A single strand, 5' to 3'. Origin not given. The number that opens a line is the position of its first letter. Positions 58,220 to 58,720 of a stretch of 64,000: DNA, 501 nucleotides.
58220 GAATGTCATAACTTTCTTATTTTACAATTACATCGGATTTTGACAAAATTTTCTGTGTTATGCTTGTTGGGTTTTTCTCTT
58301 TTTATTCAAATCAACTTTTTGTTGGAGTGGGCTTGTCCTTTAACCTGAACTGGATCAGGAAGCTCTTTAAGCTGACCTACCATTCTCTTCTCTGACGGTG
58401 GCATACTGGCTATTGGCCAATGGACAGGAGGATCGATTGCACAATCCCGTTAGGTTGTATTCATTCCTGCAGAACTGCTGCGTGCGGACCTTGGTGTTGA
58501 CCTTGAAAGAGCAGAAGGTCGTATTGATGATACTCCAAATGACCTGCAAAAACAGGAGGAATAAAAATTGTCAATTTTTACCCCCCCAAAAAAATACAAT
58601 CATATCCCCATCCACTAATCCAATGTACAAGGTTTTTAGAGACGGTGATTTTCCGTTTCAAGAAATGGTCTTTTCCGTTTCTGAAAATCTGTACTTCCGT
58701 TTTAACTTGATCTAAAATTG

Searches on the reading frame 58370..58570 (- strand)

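Call 43: search_protein_families(library=pfam, proteins=[window:58370-58570:-], max_evalue=0.01)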
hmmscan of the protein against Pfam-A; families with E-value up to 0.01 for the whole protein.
window:58370-58570:- (67 aa): 1 family
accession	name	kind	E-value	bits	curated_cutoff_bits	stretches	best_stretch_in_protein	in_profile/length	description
PF01778.22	Ribosomal_L28e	-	5.1e-19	69.4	33.2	1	10-65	1-56/115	Ribosomal L28e protein family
